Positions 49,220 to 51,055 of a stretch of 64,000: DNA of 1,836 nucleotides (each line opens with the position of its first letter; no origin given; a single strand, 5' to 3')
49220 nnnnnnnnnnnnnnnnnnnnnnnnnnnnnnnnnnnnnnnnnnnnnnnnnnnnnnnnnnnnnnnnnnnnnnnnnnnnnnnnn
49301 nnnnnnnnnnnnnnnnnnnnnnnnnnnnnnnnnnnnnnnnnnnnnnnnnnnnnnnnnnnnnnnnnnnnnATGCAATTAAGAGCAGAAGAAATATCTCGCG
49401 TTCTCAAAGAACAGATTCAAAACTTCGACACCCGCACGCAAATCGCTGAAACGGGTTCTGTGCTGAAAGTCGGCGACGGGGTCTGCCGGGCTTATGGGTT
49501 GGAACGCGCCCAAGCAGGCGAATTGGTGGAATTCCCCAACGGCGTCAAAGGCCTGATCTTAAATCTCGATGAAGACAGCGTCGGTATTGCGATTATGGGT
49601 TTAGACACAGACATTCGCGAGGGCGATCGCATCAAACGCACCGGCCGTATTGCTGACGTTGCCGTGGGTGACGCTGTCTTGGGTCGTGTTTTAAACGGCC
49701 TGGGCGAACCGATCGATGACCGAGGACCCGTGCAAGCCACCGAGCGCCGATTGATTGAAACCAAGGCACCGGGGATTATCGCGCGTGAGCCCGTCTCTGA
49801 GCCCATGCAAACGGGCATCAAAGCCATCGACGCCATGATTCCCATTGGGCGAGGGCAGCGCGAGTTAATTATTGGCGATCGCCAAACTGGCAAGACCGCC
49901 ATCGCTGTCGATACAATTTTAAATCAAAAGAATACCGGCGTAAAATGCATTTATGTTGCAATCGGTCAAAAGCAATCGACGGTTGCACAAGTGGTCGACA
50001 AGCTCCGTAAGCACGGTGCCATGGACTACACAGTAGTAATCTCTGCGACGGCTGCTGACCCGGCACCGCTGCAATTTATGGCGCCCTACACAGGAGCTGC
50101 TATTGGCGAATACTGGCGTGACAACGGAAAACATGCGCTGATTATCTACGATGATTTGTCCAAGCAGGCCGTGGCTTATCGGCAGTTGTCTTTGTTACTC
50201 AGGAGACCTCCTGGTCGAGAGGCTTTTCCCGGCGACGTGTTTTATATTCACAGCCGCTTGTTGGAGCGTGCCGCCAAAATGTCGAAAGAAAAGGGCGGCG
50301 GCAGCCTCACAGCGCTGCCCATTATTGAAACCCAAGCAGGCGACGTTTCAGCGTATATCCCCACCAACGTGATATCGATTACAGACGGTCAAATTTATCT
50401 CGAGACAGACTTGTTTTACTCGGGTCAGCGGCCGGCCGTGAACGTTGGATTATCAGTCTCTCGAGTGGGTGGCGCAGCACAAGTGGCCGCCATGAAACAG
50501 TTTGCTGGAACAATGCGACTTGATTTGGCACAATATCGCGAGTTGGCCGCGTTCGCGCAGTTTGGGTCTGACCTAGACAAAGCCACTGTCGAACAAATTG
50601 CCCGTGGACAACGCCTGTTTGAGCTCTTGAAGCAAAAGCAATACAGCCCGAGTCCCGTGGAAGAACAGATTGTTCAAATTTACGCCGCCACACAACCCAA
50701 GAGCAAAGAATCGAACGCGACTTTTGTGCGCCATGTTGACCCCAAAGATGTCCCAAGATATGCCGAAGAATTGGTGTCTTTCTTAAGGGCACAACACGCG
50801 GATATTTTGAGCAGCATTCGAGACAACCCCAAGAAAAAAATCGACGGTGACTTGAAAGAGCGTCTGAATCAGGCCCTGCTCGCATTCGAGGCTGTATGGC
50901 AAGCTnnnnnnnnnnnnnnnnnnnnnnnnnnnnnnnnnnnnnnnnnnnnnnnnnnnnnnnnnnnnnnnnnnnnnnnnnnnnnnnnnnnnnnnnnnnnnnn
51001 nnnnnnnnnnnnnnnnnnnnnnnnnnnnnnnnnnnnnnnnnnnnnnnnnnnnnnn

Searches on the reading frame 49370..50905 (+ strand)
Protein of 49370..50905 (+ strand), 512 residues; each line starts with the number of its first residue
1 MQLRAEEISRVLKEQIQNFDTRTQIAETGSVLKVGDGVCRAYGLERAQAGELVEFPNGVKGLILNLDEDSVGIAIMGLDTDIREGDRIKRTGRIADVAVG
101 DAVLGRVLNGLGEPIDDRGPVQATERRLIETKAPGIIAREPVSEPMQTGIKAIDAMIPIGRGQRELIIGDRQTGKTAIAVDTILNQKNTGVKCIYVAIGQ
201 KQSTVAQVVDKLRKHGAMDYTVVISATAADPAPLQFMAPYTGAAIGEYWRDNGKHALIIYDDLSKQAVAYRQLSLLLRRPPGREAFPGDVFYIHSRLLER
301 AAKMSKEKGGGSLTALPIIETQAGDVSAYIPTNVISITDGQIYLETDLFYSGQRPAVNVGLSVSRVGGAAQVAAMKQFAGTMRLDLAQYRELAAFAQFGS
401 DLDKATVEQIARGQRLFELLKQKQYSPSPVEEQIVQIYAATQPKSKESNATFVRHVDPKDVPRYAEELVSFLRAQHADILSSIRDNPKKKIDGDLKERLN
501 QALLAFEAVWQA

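Call 30: search_protein_families(library=pfam, proteins=[window:49370-50905:+], max_evalue=0.001)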
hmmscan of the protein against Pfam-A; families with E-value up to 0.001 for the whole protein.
window:49370-50905:+ (512 aa): 4 families
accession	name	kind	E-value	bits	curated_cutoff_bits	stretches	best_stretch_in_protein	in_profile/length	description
PF00006.31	ATP-synt_ab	-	1e-83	280.6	29.5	1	149-364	1-213/213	ATP synthase alpha/beta family, nucleotide-binding domain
PF00306.32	ATP-synt_ab_C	-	8.7e-39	133.2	27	1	371-504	1-124/126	ATP synthase alpha/beta chain, C terminal domain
PF02874.29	ATP-synt_ab_N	-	1.6e-15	57.8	20.9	1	26-92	3-69/69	ATP synthase alpha/beta family, beta-barrel domain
PF06745.19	ATPase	-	1e-05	25.5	26.6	1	147-210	2-68/231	KaiC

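Call 44: find_homologous_proteins(query=window:49370-50905:+, max_evalue=1e-50)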
Query window:49370-50905:+ (512 aa): 8000 proteins with E <= 1e-50 among 8000 candidates; the best 120 are listed.
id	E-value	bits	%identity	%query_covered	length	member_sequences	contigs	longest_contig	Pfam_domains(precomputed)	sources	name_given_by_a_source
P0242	0.0e+0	1116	100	100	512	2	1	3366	PF06745.20,PF00306.33,PF02874.30,PF00006.32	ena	-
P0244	0.0e+0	1059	93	100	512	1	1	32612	PF06745.20,PF00306.33,PF02874.30,PF00006.32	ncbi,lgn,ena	ncbi:MAG: F0F1 ATP synthase subunit alpha [Myxococcaceae bacterium]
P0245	0.0e+0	1034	92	100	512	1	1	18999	PF06745.20,PF00306.33,PF02874.30,PF00006.32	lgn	-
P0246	0.0e+0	1025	90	100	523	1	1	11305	PF06745.20,PF00306.33,PF02874.30,PF00006.32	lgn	-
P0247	0.0e+0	1013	89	100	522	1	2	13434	PF06745.20,PF00306.33,PF02874.30,PF00006.32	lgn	-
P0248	3.5e-295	997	87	100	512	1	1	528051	PF06745.20,PF00306.33,PF02874.30,PF00006.32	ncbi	ncbi:MAG: F0F1 ATP synthase subunit alpha [Myxococcota bacterium]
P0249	5.2e-295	997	87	100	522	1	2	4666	PF06745.20,PF00306.33,PF02874.30,PF00006.32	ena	-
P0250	7.1e-292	986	86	100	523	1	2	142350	PF06745.20,PF00306.33,PF02874.30,PF00006.32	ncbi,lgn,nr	ncbi:MAG: F0F1 ATP synthase subunit alpha [Myxococcaceae bacterium]|nr:F0F1 ATP synthase subunit alp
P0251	2.4e-287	972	85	100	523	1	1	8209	PF06745.20,PF00306.33,PF02874.30,PF00006.32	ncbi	-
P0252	1.0e-279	946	83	100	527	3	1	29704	PF06745.20,PF00306.33,PF02874.30,PF00006.32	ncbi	-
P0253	3.1e-279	945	82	100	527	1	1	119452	PF06745.20,PF00306.33,PF02874.30,PF00006.32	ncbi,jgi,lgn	-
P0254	3.8e-279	944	82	100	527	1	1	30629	PF00306.33,PF02874.30,PF00006.32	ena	-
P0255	2.6e-278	942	83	100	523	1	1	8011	PF00306.33,PF02874.30,PF00006.32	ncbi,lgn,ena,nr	ncbi:MAG: F0F1 ATP synthase subunit alpha [Deltaproteobacteria bacterium]|nr:F0F1 ATP synthase subun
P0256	1.2e-275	933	81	100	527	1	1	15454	PF06745.20,PF00306.33,PF02874.30,PF00006.32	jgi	jgi:F-type H+/Na+-transporting ATPase subunit alpha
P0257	1.8e-272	922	80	100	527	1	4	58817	PF06745.20,PF00306.33,PF02874.30,PF00006.32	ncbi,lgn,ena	-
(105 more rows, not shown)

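Call 62: find_encoding_contigs(protein=P0244, flank=10000, max_places=3)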
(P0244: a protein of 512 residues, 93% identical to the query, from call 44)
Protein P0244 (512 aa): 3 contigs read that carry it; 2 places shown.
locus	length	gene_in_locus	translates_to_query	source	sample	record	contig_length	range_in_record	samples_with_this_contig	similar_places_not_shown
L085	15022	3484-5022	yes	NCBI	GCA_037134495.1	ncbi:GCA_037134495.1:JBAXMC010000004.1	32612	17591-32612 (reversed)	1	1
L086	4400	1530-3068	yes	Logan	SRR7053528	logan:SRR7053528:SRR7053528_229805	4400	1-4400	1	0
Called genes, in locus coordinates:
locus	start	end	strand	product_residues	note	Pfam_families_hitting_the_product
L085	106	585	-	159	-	PF02367:TsaE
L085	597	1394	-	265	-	PF00378:ECH_1, PF16113:ECH_2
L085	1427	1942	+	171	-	PF04191:PEMT (weak), PF04140:ICMT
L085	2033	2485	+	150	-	PF00430:ATP-synt_B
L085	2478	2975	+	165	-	PF00430:ATP-synt_B, PF05405:Mt_ATP-synt_B (faint)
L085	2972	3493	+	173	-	PF00213:OSCP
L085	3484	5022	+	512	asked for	PF02874:ATP-synt_ab_N, PF00006:ATP-synt_ab, PF06745:ATPase (faint), PF00306:ATP-synt_ab_C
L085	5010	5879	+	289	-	PF00231:ATP-synt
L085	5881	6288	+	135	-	PF13279:4HBT_2, PF03061:4HBT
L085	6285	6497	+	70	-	PF09527:ATPase_gene1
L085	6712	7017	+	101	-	PF08780:NTase_sub_bind (weak)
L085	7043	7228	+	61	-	-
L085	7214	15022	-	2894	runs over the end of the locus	-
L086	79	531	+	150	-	PF00430:ATP-synt_B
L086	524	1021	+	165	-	PF00430:ATP-synt_B, PF05405:Mt_ATP-synt_B (faint)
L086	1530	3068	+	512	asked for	PF02874:ATP-synt_ab_N, PF00006:ATP-synt_ab, PF06745:ATPase (faint), PF00306:ATP-synt_ab_C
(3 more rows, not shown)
